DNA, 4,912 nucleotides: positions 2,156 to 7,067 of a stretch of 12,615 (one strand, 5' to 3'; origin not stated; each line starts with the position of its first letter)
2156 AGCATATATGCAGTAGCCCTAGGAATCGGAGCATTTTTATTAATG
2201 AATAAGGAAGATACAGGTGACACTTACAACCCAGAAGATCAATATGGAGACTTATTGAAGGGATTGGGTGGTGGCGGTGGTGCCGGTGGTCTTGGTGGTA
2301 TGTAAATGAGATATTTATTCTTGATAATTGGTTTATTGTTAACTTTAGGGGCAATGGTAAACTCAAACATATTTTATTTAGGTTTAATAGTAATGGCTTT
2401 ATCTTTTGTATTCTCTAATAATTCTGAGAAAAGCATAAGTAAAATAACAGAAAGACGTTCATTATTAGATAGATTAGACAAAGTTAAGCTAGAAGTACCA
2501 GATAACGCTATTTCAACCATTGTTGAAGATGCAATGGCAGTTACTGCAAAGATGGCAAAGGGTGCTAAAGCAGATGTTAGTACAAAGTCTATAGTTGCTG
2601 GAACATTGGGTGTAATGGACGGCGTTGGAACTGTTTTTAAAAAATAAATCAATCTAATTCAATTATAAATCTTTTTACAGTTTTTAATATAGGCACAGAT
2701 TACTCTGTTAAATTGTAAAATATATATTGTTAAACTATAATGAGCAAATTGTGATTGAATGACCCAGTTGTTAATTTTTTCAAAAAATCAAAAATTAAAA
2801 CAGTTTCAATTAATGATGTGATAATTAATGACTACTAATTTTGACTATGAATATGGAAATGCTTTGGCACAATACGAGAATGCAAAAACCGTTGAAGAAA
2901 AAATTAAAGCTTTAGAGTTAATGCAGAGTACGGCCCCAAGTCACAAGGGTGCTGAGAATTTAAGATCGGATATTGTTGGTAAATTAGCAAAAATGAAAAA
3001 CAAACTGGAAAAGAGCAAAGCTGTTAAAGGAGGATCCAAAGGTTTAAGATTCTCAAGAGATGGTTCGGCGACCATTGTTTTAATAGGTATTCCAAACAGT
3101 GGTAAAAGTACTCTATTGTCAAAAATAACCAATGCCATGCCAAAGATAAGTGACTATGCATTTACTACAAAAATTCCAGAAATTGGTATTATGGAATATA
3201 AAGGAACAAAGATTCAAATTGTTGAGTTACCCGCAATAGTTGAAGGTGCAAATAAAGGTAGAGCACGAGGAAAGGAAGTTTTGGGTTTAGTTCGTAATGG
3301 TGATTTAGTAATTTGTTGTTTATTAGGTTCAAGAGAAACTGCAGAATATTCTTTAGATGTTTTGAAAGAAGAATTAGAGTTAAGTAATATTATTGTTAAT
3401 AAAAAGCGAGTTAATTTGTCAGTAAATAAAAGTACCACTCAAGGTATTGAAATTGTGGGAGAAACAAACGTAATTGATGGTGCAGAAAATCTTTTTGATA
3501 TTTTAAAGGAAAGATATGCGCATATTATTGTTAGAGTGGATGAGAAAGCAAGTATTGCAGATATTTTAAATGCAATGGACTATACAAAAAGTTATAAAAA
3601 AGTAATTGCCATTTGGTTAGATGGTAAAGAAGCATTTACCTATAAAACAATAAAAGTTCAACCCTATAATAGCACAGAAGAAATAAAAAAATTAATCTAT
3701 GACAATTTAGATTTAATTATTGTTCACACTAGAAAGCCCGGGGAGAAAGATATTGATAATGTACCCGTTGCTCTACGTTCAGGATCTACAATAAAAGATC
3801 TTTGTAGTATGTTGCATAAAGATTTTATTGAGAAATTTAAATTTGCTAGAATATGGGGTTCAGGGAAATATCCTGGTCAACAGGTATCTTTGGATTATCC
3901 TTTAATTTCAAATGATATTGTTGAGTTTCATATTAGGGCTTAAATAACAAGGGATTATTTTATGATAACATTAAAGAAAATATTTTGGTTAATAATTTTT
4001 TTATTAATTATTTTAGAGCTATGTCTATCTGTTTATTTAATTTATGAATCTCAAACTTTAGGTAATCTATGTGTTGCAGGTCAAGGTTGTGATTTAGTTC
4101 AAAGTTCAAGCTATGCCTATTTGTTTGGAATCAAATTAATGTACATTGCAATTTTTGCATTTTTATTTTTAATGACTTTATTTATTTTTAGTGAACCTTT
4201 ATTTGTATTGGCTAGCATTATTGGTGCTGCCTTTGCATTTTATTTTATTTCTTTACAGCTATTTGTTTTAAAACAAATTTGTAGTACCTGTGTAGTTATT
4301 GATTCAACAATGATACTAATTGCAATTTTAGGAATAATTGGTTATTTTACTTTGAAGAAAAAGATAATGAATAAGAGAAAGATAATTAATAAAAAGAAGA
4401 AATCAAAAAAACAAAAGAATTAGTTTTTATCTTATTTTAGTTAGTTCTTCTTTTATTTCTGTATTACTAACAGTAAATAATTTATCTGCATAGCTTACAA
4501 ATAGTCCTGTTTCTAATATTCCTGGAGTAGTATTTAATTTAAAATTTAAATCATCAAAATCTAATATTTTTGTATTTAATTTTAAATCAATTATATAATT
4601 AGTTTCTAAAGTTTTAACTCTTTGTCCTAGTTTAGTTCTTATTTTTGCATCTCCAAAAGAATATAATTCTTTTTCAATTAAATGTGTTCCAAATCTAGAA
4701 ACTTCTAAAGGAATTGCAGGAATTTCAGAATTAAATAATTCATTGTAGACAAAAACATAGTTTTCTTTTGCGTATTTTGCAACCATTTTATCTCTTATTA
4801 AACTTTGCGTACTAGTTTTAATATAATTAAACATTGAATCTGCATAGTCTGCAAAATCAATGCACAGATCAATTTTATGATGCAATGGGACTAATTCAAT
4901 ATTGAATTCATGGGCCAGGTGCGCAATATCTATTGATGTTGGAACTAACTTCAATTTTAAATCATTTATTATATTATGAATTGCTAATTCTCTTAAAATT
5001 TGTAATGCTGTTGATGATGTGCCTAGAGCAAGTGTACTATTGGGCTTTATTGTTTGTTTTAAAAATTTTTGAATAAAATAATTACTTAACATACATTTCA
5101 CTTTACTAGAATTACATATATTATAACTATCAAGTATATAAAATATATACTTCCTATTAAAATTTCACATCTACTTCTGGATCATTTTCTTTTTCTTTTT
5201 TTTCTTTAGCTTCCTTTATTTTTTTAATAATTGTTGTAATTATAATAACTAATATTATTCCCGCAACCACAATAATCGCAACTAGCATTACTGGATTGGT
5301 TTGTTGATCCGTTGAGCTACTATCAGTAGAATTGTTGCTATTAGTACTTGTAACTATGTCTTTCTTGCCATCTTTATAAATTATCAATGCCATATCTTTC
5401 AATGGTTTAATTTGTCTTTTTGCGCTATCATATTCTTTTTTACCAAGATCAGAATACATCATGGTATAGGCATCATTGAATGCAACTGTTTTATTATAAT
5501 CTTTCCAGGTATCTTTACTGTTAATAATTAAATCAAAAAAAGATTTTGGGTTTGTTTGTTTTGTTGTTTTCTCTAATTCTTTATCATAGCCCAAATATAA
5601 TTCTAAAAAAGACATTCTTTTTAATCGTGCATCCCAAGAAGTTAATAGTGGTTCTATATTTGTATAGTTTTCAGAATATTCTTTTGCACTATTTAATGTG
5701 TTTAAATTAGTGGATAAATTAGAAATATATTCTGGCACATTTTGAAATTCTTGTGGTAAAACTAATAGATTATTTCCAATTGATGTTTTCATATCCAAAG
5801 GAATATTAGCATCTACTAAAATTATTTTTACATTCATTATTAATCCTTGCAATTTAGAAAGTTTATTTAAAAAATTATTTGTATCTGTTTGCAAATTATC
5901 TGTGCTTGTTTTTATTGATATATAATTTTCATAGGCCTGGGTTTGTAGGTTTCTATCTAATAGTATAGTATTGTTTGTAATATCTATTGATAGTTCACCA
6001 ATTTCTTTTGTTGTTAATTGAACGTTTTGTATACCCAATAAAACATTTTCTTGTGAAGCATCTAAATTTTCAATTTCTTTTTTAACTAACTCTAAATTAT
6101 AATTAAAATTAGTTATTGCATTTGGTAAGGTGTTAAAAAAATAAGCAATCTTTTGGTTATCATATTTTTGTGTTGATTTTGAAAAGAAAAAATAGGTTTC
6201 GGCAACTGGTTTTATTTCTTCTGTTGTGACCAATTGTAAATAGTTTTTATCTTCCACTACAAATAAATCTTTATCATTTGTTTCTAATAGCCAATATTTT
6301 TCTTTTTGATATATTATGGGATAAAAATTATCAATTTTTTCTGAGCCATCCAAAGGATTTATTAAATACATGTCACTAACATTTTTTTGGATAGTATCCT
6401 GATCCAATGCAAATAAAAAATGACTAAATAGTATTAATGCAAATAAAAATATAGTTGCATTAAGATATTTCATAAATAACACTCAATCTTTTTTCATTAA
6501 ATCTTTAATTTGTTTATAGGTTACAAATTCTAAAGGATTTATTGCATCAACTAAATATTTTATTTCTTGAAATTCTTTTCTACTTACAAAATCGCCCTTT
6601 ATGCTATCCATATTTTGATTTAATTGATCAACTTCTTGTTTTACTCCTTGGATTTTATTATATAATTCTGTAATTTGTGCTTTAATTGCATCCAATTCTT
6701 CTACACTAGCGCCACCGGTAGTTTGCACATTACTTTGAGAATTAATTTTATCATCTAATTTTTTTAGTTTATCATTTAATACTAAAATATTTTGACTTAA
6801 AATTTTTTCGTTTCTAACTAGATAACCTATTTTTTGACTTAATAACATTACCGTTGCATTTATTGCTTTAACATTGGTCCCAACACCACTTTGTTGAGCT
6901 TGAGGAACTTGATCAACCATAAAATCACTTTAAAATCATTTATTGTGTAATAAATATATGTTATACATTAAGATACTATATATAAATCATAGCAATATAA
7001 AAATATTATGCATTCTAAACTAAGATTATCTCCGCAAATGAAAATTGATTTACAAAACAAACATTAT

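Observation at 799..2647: Autonomous five-gene operon of small polytopic membrane proteins with no recognisable family (candidate novel membrane complex)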

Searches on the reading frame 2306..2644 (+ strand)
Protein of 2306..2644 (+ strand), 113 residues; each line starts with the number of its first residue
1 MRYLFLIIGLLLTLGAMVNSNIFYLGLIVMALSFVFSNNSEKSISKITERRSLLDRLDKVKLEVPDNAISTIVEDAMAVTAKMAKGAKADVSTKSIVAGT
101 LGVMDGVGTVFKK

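Call 3: search_protein_families(library=pfam, proteins=[window:2306-2644:+], max_evalue=1)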
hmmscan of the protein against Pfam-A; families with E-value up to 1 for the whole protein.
window:2306-2644:+ (113 aa): 1 family
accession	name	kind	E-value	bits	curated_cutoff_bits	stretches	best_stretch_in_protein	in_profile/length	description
PF14143.11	YrhC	-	0.027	15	27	1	5-49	23-70/72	YrhC-like protein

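Call 4: search_protein_families(library=ncbifam, proteins=[window:2306-2644:+], max_evalue=1)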
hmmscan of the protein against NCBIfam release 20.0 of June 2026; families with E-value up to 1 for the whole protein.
window:2306-2644:+ (113 aa): 2 families
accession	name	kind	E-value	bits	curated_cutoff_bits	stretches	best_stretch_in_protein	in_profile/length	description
NF010758.0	PRK14161.1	equivalog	0.045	13.4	206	1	42-113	41-117/178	nucleotide exchange factor GrpE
TIGR02607.1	antidote_HigA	equivalog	0.069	13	47.7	1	61-84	29-52/81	HigA family addiction module antitoxin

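Call 28: search_solved_structures(query=A5, max_evalue=10)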
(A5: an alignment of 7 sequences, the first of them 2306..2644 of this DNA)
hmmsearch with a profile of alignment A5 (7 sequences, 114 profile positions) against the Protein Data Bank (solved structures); distinct sequences matched with E-value up to 10: 2.
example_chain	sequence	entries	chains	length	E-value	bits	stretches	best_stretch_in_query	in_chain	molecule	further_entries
9v1k_sA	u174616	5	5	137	1.1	12.5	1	43-98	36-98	40S ribosomal protein S25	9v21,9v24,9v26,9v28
6n3q_E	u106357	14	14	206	1.1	12.4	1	19-69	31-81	Translocation protein SEC66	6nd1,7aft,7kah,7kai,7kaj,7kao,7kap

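Call 35: search_protein_families(library=phrogs, proteins=[window:2306-2644:+], max_evalue=1)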
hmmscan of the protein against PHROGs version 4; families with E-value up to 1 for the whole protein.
window:2306-2644:+ (113 aa): 1 family
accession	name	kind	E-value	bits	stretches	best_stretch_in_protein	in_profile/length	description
phrog_17204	-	unknown function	0.34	11.7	1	1-24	1-22/49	-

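Call 36: search_protein_families(library=padloc, proteins=[window:2306-2644:+], max_evalue=1)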
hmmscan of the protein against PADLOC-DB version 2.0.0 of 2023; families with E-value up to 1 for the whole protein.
window:2306-2644:+ (113 aa): 0 families

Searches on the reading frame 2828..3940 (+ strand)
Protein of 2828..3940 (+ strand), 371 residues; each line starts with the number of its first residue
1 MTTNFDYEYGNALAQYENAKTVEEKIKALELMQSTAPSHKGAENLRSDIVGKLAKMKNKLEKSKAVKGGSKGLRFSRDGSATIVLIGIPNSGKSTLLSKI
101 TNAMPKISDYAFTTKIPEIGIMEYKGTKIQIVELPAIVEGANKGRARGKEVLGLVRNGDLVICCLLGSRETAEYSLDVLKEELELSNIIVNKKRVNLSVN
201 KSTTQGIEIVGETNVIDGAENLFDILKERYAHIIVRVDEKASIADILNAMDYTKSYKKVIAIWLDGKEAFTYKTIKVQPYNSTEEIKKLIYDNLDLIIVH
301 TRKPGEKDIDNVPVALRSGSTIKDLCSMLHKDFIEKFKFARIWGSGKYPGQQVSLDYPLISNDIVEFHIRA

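Call 3: search_protein_families(library=pfam, proteins=[window:2828-3940:+], max_evalue=1)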
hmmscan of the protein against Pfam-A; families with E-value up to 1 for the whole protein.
window:2828-3940:+ (371 aa): 12 families
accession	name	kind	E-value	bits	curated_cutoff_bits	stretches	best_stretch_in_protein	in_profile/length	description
PF01926.29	MMR_HSR1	-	1.8e-17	63.9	21.9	1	82-200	1-112/113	50S ribosome-binding GTPase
PF02824.27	TGS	-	3.7e-13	49.7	22.2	1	308-367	12-58/60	TGS domain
PF02421.24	FeoB_N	-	3.1e-08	33.7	27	1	82-137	2-57/156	Ferrous iron transport protein B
PF09439.16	SRPRB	-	0.0035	17.2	25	1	81-141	4-60/178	Signal recognition particle receptor beta subunit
PF01078.27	Mg_chelatase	-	0.036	13.9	20.3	1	71-111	13-53/207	Magnesium chelatase, subunit ChlI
PF20861.2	Isd_H_B_linker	-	0.042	14.4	27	1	6-43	4-41/63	Iron-regulated surface determinant protein H/B, linker domain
PF18751.7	Ploopntkinase3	-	0.067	13.2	27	1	83-105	6-28/187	P-loop Nucleotide Kinase3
PF00025.27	Arf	-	0.075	12.9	22.3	1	78-131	12-62/174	ADP-ribosylation factor family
PF13555.12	AAA_29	-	0.11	12.7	27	1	73-98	17-40/61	P-loop containing region of AAA domain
PF13238.12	AAA_18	-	0.13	13.2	29.4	1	83-111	1-32/128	AAA domain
PF13401.12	AAA_22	-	0.18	12.6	27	0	80-105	5-30/130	AAA domain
PF00005.33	ABC_tran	-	0.19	12.8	25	1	74-108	5-39/137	ABC transporter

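Call 4: search_protein_families(library=ncbifam, proteins=[window:2828-3940:+], max_evalue=1)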
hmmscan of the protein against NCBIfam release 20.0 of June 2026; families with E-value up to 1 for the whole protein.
window:2828-3940:+ (371 aa): 26 families (the best 25 are shown)
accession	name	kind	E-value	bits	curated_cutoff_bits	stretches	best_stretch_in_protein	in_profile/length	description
NF008956.1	PRK12299.1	equivalog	4.9e-25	88.2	300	1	59-205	137-282/327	GTPase ObgE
TIGR02729.1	Obg_CgtA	equivalog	3e-24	85.7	280.25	1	67-205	144-286/329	Obg family GTPase CgtA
NF008955.0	PRK12297.1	equivalog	2.7e-22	79.3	406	1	81-203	160-286/429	GTPase ObgE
NF008954.1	PRK12296.1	equivalog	6.7e-18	64.4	377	1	79-235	158-315/470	GTPase ObgE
NF007171.0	PRK09602.1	subfamily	8e-11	41.4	387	2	81-121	3-43/397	YchF-related putative GTPase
TIGR00231.1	small_GTP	domain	9.1e-09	35.3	42.5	1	81-202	4-131/164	GTP-binding protein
TIGR00092.1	TIGR00092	equivalog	6.9e-07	28.7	279.2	1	85-128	7-51/368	redox-regulated ATPase YchF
NF000908.1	PRK00089.1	equivalog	6.2e-06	25.7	237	1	81-192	4-119/291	GTPase Era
TIGR03156.1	GTP_HflX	equivalog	6.4e-06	25.3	216.75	1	42-119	152-228/351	GTPase HflX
NF003661.0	PRK05291.1-3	equivalog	8.1e-06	25.4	380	1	43-240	183-380/448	tRNA uridine-5-carboxymethylaminomethyl(34) synthesis GTPase MnmE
TIGR00437.1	feoB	equivalog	1e-05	24.4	315.65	1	87-137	1-51/594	ferrous iron transport protein B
TIGR03594.1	GTPase_EngA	equivalog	6.9e-05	22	306.7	1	32-131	139-227/432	ribosome biogenesis GTPase Der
NF007105.0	PRK09554.1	equivalog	0.00011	20.4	683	1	81-137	4-60/772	Fe(2+) transporter permease subunit FeoB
TIGR00436.1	era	equivalog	0.00015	21.2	116.25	1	83-195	3-115/270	GTPase Era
TIGR03596.1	GTPase_YlqF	equivalog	0.00019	20.9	208.2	1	48-102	89-140/276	ribosome biogenesis GTPase YlqF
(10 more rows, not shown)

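Call 10: find_related_loci(query=window:2828-3940:+, collection=genome_contigs, flank=10000)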
Query window:2828-3940:+ (371 aa) in genome_contigs; peptide patterns used: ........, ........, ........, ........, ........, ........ (x = any residue, [..] = any of these).
238 stretches matched a pattern; 8 encode a relative of the query (tblastn E <= 1e-3); 8 distinct loci.
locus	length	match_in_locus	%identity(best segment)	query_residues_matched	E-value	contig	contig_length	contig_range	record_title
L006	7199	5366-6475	74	1-370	0e+0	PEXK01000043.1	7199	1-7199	MAG: Candidatus Diapherotrites archaeon CG08_land_8_20_14_0_20_30_16 CG08_land_8_20_14_0.20_scaffold_8696_c, whole genom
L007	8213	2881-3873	37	1-370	3e-65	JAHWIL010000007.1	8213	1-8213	MAG: Candidatus Woesearchaeota archaeon isolate YT1_286 k127_3110513, whole genome shotgun sequence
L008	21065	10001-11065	32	22-369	9e-50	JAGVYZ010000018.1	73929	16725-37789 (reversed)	Candidatus Woesearchaeota archaeon isolate RIFOXYB1_FULL_29_12 rifoxyb1_full_scaffold_470, whole genome shotgun sequence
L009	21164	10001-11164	32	1-371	5e-47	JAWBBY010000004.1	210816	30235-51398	MAG: Desulfurococcaceae archaeon isolate GMQP_201705_bins_42 GMQP_201705_bins_42_scaffold_4, whole genome shotgun sequen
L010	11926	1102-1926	44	1-368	1e-38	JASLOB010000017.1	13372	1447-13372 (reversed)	MAG: Candidatus Nanoarchaeia archaeon isolate Arabian11_MAG_25 c_000001249518, whole genome shotgun sequence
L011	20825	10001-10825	40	1-368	5e-38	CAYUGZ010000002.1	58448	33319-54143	MAG TPA_asm: Candidatus Woesearchaeota archaeon isolate binchicken_co48_586 genome assembly, contig: NODE_662_length_584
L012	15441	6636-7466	43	1-370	1e-35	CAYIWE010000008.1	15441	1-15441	MAG TPA_asm: Candidatus Woesearchaeota archaeon isolate ERP119705_co3_634 genome assembly, contig: NODE_4467_length_1544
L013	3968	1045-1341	30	80-161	3e-9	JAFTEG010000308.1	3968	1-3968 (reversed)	MAG: Selenomonadaceae bacterium isolate RGIG3739 Goat_Rumen.Co__c2155099, whole genome shotgun sequence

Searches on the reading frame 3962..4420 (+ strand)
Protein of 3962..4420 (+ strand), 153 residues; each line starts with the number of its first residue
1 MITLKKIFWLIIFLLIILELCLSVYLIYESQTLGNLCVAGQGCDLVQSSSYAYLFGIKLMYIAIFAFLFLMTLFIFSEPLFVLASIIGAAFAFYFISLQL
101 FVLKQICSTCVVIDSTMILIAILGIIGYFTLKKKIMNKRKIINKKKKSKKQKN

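Call 3: search_protein_families(library=pfam, proteins=[window:3962-4420:+], max_evalue=1)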
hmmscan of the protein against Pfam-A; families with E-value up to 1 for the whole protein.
window:3962-4420:+ (153 aa): 1 family
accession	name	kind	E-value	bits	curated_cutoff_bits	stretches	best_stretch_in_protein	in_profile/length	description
PF07884.19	VKOR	-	2.8e-12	47.4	27.5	2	11-123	2-132/134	Vitamin K epoxide reductase family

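Call 4: search_protein_families(library=ncbifam, proteins=[window:3962-4420:+], max_evalue=1)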
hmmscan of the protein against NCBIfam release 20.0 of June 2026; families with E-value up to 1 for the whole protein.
window:3962-4420:+ (153 aa): 3 families
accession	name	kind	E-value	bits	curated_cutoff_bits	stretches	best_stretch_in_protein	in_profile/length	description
NF011480.0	PRK14889.1-4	equivalog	4.9e-08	33.5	120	1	13-123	10-125/132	VKOR family protein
NF011479.0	PRK14889.1-2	equivalog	0.056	13.7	264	1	3-38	87-123/145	VKOR family protein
NF011478.0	PRK14889.1-1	equivalog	0.13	12.3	182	1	25-120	25-136/152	VKOR family protein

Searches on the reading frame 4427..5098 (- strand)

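Call 101: search_protein_families(library=pfam, proteins=[window:4427-5098:-], max_evalue=0.01)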
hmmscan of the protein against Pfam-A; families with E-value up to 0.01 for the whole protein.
window:4427-5098:- (223 aa): 1 family
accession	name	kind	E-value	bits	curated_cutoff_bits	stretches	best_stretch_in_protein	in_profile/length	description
PF06026.20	Rib_5-P_isom_A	-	9.5e-31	107.2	26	1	51-209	2-168/173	Ribose 5-phosphate isomerase A (phosphoriboisomerase A)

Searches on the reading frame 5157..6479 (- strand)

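Call 101: search_protein_families(library=pfam, proteins=[window:5157-6479:-], max_evalue=0.01)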
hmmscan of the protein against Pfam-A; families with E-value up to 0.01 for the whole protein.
window:5157-6479:- (440 aa): 2 families
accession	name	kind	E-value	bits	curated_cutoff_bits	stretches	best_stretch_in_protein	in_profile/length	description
PF15102.11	TMEM154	-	7.6e-05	23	30.3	1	378-437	45-104/153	TMEM154 protein family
PF14163.11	SieB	-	0.0026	17.8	26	0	392-432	29-69/147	Super-infection exclusion protein B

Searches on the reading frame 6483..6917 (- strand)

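Call 101: search_protein_families(library=pfam, proteins=[window:6483-6917:-], max_evalue=0.01)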
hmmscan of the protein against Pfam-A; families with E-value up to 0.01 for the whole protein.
window:6483-6917:- (144 aa): 9 families
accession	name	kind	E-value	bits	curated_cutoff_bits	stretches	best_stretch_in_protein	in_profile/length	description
PF03750.18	Csm2_III-A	-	0.00042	21.5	24.8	1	27-126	11-105/115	Csm2 Type III-A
PF02050.21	FliJ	-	0.0015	19.2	28.4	1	51-111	25-83/123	Flagellar FliJ protein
PF01166.23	TSC22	-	0.0028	18.2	30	1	73-103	14-44/57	TSC-22/dip/bun family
PF07200.18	Mod_r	-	0.0031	17.9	30.1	1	34-110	33-91/146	Modifier of rudimentary (Mod(r)) protein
PF07889.17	DUF1664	-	0.0032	18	34.6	0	47-107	64-121/124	Protein of unknown function (DUF1664)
PF14712.11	Snapin_Pallidin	-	0.0047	17.8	29.6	0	22-99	14-88/89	Snapin/Pallidin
PF01496.24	V_ATPase_I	-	0.0049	15.3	30.7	1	38-107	33-103/815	V-type ATPase 116kDa subunit family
PF05531.17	NPV_P10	-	0.0083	17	29.8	0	75-107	6-38/75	Nucleopolyhedrovirus P10 protein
PF02996.22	Prefoldin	-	0.0095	16.3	23.2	0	32-60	81-109/120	Prefoldin subunit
